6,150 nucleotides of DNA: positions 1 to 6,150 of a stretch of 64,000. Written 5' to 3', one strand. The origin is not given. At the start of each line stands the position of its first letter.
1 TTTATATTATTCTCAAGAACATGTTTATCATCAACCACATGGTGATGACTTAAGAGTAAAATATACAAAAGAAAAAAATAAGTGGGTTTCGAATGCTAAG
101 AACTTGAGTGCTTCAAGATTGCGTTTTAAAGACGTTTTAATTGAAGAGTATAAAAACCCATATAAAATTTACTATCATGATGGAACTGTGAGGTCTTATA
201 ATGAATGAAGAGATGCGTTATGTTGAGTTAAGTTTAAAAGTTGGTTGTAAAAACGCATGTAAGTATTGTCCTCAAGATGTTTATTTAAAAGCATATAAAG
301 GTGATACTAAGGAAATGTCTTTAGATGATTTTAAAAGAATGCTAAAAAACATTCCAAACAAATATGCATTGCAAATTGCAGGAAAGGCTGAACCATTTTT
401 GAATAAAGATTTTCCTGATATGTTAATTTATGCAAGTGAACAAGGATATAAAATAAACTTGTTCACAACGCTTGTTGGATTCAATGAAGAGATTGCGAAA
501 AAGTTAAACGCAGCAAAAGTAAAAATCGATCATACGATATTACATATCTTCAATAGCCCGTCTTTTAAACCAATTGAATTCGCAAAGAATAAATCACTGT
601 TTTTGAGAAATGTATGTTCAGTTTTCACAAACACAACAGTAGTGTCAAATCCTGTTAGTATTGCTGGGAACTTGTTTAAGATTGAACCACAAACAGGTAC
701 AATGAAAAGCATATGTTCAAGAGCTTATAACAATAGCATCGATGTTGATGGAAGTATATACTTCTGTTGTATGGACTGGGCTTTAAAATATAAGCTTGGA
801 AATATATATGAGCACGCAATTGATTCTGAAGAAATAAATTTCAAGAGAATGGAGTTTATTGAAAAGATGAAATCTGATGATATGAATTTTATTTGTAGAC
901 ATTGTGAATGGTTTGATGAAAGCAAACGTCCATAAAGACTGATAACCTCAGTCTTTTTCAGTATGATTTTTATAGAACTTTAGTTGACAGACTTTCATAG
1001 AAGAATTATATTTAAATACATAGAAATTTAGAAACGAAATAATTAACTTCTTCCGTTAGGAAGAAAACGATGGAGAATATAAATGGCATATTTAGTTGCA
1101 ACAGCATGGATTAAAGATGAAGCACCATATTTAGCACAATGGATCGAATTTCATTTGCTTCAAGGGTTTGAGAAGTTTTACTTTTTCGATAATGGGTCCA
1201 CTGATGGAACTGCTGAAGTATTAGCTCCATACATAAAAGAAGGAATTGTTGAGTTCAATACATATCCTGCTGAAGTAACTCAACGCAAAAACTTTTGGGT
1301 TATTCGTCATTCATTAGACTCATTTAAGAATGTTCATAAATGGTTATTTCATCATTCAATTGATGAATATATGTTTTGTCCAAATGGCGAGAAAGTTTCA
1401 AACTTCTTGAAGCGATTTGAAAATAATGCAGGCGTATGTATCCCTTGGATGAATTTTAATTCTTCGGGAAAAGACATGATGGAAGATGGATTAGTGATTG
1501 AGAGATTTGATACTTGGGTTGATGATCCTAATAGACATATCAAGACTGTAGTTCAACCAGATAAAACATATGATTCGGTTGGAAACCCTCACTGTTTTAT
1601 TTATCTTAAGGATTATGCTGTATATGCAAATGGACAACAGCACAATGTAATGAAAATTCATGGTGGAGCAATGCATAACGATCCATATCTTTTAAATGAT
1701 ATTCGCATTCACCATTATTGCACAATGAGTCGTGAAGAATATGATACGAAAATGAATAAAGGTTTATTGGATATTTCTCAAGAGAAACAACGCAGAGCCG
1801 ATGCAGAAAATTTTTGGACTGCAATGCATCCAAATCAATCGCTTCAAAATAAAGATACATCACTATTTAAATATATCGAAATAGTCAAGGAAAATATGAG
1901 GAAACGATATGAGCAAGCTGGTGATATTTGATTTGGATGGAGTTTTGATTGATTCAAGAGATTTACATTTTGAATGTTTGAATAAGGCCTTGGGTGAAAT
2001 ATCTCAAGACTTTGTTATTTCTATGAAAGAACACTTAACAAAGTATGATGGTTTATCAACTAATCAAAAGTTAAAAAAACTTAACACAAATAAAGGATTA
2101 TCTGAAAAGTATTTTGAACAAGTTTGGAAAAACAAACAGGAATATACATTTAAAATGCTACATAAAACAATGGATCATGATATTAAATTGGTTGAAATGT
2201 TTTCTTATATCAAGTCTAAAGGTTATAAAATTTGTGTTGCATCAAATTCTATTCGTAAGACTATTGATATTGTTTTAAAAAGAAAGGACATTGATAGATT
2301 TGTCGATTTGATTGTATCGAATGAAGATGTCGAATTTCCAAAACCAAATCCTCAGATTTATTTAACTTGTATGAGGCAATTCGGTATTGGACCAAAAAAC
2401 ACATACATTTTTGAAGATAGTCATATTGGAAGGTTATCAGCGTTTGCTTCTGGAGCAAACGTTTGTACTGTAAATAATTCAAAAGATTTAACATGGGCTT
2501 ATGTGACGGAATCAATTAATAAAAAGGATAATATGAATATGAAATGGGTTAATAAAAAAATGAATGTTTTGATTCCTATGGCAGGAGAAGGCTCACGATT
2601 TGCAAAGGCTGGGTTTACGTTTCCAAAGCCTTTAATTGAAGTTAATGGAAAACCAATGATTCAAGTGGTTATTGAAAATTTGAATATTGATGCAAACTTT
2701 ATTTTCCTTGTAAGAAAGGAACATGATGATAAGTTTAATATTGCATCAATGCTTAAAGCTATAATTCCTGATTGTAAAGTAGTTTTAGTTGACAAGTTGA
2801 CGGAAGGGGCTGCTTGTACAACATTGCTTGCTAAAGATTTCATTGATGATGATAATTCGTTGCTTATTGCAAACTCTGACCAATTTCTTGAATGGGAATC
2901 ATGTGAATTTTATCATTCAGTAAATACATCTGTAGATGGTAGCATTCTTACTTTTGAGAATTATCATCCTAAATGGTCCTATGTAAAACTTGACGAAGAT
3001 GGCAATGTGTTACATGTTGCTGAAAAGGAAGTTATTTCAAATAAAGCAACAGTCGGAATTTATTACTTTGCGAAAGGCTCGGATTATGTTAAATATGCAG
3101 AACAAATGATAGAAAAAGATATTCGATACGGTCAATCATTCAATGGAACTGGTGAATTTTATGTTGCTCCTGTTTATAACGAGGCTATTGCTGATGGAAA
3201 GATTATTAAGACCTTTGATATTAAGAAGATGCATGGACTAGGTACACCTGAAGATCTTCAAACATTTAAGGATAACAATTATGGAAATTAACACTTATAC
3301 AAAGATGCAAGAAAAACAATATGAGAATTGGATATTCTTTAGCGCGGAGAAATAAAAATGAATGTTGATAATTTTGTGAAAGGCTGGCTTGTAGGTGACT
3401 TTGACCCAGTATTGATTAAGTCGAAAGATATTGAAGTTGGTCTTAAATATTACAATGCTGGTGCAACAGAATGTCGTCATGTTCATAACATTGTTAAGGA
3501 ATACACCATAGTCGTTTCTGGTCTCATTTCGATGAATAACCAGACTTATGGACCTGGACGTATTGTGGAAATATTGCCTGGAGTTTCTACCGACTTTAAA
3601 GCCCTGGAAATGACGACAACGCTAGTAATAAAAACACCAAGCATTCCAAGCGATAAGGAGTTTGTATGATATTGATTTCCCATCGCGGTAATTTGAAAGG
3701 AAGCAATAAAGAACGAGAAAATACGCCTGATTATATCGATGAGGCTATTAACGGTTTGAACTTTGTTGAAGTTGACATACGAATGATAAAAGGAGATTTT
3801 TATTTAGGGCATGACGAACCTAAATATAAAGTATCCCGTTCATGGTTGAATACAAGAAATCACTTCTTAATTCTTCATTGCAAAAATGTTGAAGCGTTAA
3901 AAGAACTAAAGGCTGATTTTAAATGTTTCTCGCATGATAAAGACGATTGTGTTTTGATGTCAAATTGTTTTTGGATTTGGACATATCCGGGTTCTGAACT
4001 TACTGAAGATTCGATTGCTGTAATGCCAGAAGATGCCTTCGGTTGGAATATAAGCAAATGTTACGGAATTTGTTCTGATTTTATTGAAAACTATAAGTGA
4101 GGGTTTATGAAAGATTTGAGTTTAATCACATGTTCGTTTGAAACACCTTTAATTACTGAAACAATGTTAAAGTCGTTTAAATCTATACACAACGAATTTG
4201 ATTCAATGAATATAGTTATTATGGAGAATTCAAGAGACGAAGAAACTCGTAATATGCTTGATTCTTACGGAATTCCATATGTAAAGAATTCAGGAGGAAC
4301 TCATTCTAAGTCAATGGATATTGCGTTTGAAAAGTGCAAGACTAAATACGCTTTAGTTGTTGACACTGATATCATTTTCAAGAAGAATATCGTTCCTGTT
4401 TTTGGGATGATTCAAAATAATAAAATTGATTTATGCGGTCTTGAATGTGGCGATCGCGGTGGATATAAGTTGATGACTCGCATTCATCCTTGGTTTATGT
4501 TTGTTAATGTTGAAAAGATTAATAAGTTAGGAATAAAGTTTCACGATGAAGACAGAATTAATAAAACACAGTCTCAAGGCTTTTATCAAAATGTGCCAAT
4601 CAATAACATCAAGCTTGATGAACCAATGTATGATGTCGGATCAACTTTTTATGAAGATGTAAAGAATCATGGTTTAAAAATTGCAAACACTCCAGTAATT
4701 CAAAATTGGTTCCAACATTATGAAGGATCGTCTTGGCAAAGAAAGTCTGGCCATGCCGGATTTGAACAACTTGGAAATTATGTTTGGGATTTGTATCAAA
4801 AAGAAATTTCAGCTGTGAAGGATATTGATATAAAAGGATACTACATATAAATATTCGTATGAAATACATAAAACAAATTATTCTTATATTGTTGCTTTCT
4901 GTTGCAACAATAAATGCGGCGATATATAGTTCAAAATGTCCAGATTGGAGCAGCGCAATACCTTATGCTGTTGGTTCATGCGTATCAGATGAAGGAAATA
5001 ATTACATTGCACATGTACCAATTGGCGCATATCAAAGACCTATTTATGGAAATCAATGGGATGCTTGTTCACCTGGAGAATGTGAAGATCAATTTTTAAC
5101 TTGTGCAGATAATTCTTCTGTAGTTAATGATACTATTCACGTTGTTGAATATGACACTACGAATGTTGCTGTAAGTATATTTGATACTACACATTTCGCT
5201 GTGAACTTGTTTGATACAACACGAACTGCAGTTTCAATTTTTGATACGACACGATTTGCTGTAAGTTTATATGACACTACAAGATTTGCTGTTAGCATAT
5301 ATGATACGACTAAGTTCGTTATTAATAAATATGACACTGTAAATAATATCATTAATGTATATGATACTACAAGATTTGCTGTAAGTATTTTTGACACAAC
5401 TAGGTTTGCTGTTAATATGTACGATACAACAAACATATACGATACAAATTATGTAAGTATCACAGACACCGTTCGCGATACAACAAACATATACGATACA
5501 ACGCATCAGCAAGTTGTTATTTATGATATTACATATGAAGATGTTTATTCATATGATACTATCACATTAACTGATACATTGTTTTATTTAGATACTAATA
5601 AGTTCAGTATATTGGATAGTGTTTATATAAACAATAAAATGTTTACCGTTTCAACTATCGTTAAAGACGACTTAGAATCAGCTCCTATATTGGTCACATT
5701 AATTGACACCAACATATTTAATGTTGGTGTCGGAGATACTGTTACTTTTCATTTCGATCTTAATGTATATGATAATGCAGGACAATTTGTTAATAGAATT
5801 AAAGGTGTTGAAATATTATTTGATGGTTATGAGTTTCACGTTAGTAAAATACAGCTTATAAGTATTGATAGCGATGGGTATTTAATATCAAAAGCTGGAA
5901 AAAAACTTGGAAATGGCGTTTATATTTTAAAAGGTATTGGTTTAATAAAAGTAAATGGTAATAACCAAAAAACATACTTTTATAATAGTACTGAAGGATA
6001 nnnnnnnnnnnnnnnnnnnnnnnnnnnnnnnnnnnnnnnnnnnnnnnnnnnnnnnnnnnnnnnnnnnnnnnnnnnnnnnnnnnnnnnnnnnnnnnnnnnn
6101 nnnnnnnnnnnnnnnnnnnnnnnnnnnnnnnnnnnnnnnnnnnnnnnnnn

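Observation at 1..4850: Radical-SAM / glycosyltransferase / HAD-nucleotidyltransferase / GDPD cluster, with QueC elsewhere: candidate DNA or cell-surface hypermodification pathway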

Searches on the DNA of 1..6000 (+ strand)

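Call 4: search_dna_similar(query=window:1-6000:+, collection=phages, mode=near)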
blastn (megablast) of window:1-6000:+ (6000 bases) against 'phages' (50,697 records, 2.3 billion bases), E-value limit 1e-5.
No match.

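Call 106: search_rna_families(source=window, start=900, end=1120, threshold=evalue, max_evalue=1)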
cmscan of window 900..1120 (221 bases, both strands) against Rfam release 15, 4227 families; matches with E-value up to 1: 0.
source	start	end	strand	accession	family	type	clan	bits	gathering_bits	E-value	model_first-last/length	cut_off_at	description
